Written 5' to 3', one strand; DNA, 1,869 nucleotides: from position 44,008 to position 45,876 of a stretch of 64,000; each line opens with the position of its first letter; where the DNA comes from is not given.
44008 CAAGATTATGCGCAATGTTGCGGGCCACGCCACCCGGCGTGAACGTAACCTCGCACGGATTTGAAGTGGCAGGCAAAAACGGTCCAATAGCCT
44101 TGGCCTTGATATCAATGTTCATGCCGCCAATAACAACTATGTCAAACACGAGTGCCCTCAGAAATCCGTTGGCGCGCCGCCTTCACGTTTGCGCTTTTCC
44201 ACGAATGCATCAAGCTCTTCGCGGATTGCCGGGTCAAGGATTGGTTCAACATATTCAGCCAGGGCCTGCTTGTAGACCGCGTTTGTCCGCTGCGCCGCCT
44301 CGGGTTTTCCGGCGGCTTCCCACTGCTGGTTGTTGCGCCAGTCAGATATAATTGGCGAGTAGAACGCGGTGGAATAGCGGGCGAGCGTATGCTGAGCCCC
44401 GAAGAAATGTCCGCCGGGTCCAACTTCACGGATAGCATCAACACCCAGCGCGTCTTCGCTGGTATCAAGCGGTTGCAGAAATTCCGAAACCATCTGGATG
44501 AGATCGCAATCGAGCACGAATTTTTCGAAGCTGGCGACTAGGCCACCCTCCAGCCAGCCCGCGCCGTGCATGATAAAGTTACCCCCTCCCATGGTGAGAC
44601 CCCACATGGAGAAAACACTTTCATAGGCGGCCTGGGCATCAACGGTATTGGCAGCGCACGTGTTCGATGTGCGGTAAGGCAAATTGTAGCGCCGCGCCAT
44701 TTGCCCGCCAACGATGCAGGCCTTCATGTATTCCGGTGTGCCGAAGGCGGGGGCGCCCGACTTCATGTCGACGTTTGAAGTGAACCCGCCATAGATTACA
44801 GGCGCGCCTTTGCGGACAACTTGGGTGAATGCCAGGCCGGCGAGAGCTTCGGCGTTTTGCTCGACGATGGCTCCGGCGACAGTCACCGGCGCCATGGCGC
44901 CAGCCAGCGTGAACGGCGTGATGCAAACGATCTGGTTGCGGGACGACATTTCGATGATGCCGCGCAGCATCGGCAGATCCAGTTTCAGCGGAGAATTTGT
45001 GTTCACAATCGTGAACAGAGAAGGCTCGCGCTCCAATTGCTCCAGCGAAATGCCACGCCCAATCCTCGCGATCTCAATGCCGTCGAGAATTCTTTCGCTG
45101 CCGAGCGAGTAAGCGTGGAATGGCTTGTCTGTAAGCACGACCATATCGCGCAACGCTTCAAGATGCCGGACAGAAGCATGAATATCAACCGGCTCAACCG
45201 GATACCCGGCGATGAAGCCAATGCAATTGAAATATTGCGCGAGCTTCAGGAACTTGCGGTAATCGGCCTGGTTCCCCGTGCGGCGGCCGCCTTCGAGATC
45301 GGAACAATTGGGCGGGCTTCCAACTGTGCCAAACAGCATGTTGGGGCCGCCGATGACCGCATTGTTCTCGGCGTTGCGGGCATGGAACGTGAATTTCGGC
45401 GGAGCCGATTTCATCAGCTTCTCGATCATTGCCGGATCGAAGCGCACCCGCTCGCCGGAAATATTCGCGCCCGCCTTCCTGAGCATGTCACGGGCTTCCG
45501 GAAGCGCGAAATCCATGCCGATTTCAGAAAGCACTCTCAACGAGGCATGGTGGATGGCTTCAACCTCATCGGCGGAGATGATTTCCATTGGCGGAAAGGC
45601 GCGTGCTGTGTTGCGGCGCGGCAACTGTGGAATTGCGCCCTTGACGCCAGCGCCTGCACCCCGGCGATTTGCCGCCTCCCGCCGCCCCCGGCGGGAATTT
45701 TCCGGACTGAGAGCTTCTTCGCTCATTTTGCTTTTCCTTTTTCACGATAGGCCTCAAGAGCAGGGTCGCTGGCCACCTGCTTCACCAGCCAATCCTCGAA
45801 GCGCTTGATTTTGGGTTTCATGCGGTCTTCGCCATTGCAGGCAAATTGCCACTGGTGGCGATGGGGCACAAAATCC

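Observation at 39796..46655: Tightly coupled lysR-mttB-psuK-psuG-AKR-mttB operon: candidate pathway for methylated (pseudo)uridine or C-nucleoside catabolism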

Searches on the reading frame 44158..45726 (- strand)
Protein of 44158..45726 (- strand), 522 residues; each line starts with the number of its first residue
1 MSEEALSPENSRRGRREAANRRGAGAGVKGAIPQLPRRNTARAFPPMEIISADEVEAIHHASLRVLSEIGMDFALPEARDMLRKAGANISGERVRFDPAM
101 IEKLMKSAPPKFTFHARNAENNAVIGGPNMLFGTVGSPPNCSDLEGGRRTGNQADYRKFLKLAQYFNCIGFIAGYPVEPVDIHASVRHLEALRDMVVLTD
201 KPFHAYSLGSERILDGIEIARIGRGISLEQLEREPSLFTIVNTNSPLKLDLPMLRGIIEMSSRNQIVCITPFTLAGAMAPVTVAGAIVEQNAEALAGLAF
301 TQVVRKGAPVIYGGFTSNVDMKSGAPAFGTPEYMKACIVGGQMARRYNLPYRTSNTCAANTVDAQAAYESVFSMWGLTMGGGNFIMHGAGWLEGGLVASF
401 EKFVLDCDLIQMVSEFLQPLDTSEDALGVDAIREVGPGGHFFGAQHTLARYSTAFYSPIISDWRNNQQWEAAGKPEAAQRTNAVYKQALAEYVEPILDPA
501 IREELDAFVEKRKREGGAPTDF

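Call 4: search_protein_families(library=pfam, proteins=[window:44158-45726:-])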
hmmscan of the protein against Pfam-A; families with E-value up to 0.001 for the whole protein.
window:44158-45726:- (522 aa): 1 family
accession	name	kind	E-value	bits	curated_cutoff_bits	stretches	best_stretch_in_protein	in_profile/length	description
PF06253.16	MTTB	-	9e-198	657.7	25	1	13-517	2-500/500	Trimethylamine methyltransferase (MTTB)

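Call 5: search_protein_families(library=ncbifam, proteins=[window:44158-45726:-])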
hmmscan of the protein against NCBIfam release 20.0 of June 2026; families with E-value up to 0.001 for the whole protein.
window:44158-45726:- (522 aa): 1 family
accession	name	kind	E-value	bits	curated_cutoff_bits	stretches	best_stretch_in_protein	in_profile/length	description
TIGR02369.2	trimeth_pyl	equivalog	2.1e-89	300.2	525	1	47-511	3-467/469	[trimethylamine--corrinoid protein] Co-methyltransferase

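Call 18: find_related_loci(query=window:44158-45726:-, collection=genome_contigs, flank=10000)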
Query window:44158-45726:- (522 aa) in genome_contigs; peptide patterns used: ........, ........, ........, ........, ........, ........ (x = any residue, [..] = any of these).
453 stretches matched a pattern; 367 encode a relative of the query (tblastn E <= 1e-3); the best 80 are kept; 80 distinct loci.
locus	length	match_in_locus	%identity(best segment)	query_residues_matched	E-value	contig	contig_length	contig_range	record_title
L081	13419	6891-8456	99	1-522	0e+0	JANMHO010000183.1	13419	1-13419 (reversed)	MAG: Rhodobiaceae bacterium isolate OTE_70_metabat_227 OTE_70_k141_899700, whole genome shotgun sequence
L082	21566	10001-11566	96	1-522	0e+0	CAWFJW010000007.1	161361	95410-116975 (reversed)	MAG: uncultured Alphaproteobacteria bacterium isolate MFD04651.bin.3.107 genome assembly, contig: contig_18810, whole ge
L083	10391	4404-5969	95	1-522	0e+0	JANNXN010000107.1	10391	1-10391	MAG: Rhodobiaceae bacterium isolate VAR_34_metabat_180 VAR_34_k141_372996, whole genome shotgun sequence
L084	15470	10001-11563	90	2-522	0e+0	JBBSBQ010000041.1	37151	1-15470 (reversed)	MAG: Hyphomicrobiales bacterium isolate La6_metabat2.161 La6_metabat2.161_K_1059324_L_37151_cov_18.4043, whole genome sh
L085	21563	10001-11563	90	2-522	0e+0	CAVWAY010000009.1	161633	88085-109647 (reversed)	MAG: uncultured Alphaproteobacteria bacterium isolate MFD09730.bin.2.68 genome assembly, contig: contig_24584, whole gen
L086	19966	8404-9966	90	2-522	0e+0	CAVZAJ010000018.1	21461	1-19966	MAG: uncultured Alphaproteobacteria bacterium isolate MFD01916.bin.2.139 genome assembly, contig: contig_722, whole geno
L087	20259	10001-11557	91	4-522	0e+0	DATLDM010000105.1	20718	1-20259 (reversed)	MAG TPA_asm: Aestuariivirga sp. isolate SMAG_U14350 k141_3502982, whole genome shotgun sequence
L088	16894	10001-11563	89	2-522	0e+0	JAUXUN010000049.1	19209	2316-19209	MAG: Aestuariivirga sp. isolate C15_concoct.bin.12 C15_k141_205445, whole genome shotgun sequence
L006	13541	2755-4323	90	2-522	0e+0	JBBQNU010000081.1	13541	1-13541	MAG: Hyphomicrobiales bacterium isolate Co_metawrap_265 Cmw_265_k141_7792337_length_13541_cov_6.0000, whole genome shotg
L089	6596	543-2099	89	4-522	0e+0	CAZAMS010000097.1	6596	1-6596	MAG TPA_asm: uncultured Aestuariivirga sp. isolate binchicken_co165_430 genome assembly, contig: k141_2232339, whole gen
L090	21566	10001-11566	89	1-522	0e+0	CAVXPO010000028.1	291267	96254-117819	MAG: uncultured Alphaproteobacteria bacterium isolate MFD04651.bin.1.149 genome assembly, contig: contig_8456, whole gen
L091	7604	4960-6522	89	2-522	0e+0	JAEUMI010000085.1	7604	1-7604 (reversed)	MAG: Hyphomicrobiales bacterium isolate new MAG-143 k141_3992897, whole genome shotgun sequence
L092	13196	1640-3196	89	4-522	0e+0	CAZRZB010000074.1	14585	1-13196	MAG TPA_asm: uncultured Aestuariivirga sp. isolate SRP302447_co2_287 genome assembly, contig: NODE_11506_length_14585_co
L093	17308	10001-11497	89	24-522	0e+0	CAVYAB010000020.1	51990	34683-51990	MAG: uncultured Alphaproteobacteria bacterium isolate MFD01561.bin.2.42 genome assembly, contig: contig_26454, whole gen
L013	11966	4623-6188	82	1-522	0e+0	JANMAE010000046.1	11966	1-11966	MAG: Hyphomicrobiales bacterium isolate OTE_12_metabat_129 OTE_12_k141_2983792, whole genome shotgun sequence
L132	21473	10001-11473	83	32-522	0e+0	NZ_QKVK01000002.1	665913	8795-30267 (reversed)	Aestuariivirga litoralis strain KCTC 52945 M10001_Contig2, whole genome shotgun sequence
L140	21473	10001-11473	82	32-522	0e+0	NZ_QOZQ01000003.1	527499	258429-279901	Taklimakanibacter lacteus strain SYSU D60012 s1058_Contig3, whole genome shotgun sequence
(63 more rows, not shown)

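Call 22: search_protein_families(library=pfam, proteins=[L140:11587-12039:+, L140:12106-12708:+, L140:15394-16269:+, L140:17031-19505:+, L132:14815-15309:+, L132:15332-15799:+, L132:15803-17695:-, L132:17750-20278:-], max_evalue=0.01)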
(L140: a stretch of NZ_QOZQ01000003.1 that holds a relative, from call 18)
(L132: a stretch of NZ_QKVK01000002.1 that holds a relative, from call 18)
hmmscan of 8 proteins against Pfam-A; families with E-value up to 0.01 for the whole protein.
L140:11587-12039:+ (150 aa): 0 families

L140:12106-12708:+ (200 aa): 2 families
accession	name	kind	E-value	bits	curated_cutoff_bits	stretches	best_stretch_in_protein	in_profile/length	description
PF01638.23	HxlR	-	4e-32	110.4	20.8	1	94-182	1-89/91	HxlR-like helix-turn-helix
PF03551.20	PadR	-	0.0034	17.8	27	1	124-163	29-70/75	Transcriptional regulator PadR-like family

L140:15394-16269:+ (291 aa): 0 families

L140:17031-19505:+ (824 aa): 2 families
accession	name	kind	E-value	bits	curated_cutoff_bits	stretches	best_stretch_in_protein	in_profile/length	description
PF13442.11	Cytochrome_CBB3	-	1.5e-07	32.1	27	1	492-512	2-22/68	Cytochrome C oxidase, cbb3-type, subunit III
PF00034.26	Cytochrom_C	-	0.00054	21.7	21.3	0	493-511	1-19/90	Cytochrome c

L132:14815-15309:+ (164 aa): 0 families

L132:15332-15799:+ (155 aa): 1 family
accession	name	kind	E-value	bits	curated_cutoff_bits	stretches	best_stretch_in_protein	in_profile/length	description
PF04364.18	DNA_pol3_chi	-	8.5e-33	113.9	25.4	1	4-137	1-134/135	DNA polymerase III chi subunit, HolC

L132:15803-17695:- (630 aa): 17 families
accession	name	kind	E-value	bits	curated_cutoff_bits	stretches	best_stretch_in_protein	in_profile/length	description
PF00005.33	ABC_tran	-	1.9e-47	161.7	25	2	31-189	1-137/137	ABC transporter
PF12848.13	ABC_tran_Xtn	-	1.5e-28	99.1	25.9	1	228-304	1-77/85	ABC transporter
PF13304.12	AAA_21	-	2.1e-12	48.1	27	1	451-502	244-302/304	AAA domain, putative AbiEii toxin, Type IV TA system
PF02463.25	SMC_N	-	1.1e-09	38.4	40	1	282-508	135-206/220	RecF/RecN/SMC N terminal domain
PF16326.10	ABC_tran_CTD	-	1.9e-08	34.9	32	1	565-626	6-66/69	ABC transporter C-terminal domain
PF01926.29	MMR_HSR1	-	3.5e-06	27.5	21.9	1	43-64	1-22/113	50S ribosome-binding GTPase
PF13555.12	AAA_29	-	1.1e-05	25.5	27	0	41-58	23-39/61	P-loop containing region of AAA domain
PF03193.22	RsgA_GTPase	-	1.5e-05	25.3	30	0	43-72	108-137/174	RsgA GTPase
PF00004.35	AAA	-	0.00013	22.8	21.2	0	355-469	2-65/131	ATPase family associated with various cellular activities (AAA)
PF01935.23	DUF87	-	0.00094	19.8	23.2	0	352-377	24-49/220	Helicase HerA, central domain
PF19263.5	DUF5906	-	0.00099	20.2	27.6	0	356-376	1-22/114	Family of unknown function (DUF5906)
PF05729.18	NACHT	-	0.0014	19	26.7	0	353-418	2-65/167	NACHT domain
PF00910.28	RNA_helicase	-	0.0018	19.2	21.5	0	355-379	2-26/105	RNA helicase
PF13476.12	AAA_23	-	0.0026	18.9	27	0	44-61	22-39/201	AAA domain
PF20720.3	nSTAND3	-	0.0043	17.2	27.2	0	349-377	15-43/155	Novel STAND NTPase 3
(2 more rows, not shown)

L132:17750-20278:- (842 aa): 0 families

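Call 23: search_solved_structures(query=window:44158-45726:-, show_alignments=1)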
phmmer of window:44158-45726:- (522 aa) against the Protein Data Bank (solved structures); distinct sequences matched with E-value up to 0.001: 5.
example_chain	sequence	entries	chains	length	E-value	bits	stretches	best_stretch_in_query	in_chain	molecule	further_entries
4yyc_A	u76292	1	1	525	1.5e-118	399.8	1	14-514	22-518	Putative trimethylamine methyltransferase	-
2qne_A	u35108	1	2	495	1e-98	334.4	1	44-517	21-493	Putative methyltransferase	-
9yce_A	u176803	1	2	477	1.1e-98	334.2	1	44-517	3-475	Glycine betaine methyltransferase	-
7xcl_A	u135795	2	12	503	7.4e-45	156.7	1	47-513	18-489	Trimethylamine methyltransferase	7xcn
7xcm_A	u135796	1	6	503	8.9e-45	156.4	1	47-513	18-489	Trimethylamine methyltransferase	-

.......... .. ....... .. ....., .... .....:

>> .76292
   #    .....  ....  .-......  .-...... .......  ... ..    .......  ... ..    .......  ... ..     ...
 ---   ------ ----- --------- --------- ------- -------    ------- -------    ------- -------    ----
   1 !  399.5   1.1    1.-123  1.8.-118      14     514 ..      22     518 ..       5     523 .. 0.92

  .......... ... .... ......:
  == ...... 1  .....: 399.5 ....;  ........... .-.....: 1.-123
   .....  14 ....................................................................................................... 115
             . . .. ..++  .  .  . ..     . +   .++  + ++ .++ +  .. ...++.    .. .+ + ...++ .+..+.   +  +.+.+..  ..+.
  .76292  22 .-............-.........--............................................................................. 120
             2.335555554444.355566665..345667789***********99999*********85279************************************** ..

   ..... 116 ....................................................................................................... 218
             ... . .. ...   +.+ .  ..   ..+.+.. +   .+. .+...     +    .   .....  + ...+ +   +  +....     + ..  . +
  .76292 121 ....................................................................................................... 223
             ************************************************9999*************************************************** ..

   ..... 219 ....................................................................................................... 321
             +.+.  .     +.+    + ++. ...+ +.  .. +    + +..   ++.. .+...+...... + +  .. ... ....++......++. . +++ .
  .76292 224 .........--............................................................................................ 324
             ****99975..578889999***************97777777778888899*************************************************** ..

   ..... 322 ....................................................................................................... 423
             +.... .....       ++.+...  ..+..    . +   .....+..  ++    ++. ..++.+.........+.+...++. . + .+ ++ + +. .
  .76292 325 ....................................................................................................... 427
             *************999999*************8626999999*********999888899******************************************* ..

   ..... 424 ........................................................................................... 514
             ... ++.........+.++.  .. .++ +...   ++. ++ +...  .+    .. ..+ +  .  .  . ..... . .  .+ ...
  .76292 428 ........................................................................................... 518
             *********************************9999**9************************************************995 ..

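Call 26: search_solved_structures(query=window:44158-45726:-, show_alignments=3, max_evalue=1e-60)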
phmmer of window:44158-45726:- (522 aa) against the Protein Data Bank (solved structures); distinct sequences matched with E-value up to 1e-60: 3.
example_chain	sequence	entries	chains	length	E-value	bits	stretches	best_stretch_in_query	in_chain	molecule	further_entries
4yyc_A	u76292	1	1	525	1.5e-118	399.8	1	14-514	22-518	Putative trimethylamine methyltransferase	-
2qne_A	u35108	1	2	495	1e-98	334.4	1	44-517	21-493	Putative methyltransferase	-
9yce_A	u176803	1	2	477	1.1e-98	334.2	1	44-517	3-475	Glycine betaine methyltransferase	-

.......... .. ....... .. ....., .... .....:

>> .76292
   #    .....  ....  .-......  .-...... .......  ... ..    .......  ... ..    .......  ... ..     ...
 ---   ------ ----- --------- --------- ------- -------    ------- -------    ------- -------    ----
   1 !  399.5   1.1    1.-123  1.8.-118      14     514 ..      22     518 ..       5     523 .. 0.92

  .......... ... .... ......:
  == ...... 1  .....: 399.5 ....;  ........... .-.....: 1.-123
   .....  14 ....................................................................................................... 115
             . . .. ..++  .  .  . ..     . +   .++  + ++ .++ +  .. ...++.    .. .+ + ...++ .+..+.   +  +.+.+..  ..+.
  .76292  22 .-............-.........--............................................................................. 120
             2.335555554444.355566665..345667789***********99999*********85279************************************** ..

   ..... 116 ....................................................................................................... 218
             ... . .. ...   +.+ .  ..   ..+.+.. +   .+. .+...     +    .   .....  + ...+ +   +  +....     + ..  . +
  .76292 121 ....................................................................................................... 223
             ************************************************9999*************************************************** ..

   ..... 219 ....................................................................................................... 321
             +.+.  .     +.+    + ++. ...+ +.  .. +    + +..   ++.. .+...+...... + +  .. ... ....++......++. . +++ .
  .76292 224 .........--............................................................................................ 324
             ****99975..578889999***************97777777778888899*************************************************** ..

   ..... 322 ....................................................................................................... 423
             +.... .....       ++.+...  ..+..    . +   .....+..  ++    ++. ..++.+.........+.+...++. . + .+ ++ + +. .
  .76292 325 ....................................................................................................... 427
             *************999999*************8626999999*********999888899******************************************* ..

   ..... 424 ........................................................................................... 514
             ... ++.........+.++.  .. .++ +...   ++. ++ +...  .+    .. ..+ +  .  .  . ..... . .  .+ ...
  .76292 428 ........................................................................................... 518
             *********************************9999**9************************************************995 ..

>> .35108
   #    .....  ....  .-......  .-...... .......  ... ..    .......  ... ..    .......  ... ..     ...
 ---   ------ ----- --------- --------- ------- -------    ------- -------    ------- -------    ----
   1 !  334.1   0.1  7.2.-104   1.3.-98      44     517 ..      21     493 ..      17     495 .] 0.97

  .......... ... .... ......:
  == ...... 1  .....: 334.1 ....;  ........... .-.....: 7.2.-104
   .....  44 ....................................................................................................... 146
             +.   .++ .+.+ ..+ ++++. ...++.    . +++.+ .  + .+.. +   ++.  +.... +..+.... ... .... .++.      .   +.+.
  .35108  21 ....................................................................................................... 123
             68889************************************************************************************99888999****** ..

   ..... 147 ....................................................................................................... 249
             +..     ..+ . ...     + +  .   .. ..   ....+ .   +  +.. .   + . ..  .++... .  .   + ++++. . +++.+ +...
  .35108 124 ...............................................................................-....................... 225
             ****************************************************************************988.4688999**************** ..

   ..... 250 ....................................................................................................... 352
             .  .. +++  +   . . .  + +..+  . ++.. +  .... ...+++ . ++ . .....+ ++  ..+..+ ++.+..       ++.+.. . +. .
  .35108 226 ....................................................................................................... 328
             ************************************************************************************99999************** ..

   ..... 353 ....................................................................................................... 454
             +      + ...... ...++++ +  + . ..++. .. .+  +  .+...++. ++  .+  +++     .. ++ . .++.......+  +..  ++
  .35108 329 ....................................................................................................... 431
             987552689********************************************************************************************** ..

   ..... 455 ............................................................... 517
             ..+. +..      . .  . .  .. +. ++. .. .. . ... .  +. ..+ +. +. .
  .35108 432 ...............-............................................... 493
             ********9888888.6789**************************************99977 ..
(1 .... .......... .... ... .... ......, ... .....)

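Call 68: search_solved_structures(query=L132:11476-12381:+, show_alignments=1, max_evalue=1e-10)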
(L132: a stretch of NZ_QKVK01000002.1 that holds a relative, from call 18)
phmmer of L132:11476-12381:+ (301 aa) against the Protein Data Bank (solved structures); distinct sequences matched with E-value up to 1e-10: 12.
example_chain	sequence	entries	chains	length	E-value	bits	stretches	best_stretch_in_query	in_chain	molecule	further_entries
7vkp_A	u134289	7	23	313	7.1e-44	153.9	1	4-283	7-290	PfkB domain protein | Pseudouridine kinase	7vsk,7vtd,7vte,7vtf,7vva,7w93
7vtg_A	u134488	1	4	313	1.9e-43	152.5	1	4-283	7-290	Pseudouridine kinase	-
2nwh_A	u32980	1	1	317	7e-35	124.4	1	1-301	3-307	carbohydrate kinase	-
3kzh_A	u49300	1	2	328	1.4e-32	116.9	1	4-295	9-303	Probable sugar kinase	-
7c1x_A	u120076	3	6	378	2.4e-23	86.6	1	5-196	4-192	PfkB-like carbohydrate kinase family protein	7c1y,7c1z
3hj6_A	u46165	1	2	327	6.9e-17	65.4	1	199-292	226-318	Fructokinase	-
4x8f_A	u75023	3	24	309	2.2e-12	50.7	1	1-282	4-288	Ribokinase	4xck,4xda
1gqt_A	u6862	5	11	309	3.2e-12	50.1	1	4-281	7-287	RIBOKINASE | PROTEIN (RIBOKINASE)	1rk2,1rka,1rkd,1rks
3h49_A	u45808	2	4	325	2.6e-11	47.1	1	4-286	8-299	Ribokinase | Uncharacterized sugar kinase ydjH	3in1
6znx_A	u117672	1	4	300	4e-11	46.5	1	4-281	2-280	Ribokinase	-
1v19_A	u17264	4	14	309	6e-11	45.9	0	34-278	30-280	2-KETO-3-DEOXYGLUCONATE KINASE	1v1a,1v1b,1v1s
8cqx_A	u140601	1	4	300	6.1e-11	45.9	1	4-281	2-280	Ribokinase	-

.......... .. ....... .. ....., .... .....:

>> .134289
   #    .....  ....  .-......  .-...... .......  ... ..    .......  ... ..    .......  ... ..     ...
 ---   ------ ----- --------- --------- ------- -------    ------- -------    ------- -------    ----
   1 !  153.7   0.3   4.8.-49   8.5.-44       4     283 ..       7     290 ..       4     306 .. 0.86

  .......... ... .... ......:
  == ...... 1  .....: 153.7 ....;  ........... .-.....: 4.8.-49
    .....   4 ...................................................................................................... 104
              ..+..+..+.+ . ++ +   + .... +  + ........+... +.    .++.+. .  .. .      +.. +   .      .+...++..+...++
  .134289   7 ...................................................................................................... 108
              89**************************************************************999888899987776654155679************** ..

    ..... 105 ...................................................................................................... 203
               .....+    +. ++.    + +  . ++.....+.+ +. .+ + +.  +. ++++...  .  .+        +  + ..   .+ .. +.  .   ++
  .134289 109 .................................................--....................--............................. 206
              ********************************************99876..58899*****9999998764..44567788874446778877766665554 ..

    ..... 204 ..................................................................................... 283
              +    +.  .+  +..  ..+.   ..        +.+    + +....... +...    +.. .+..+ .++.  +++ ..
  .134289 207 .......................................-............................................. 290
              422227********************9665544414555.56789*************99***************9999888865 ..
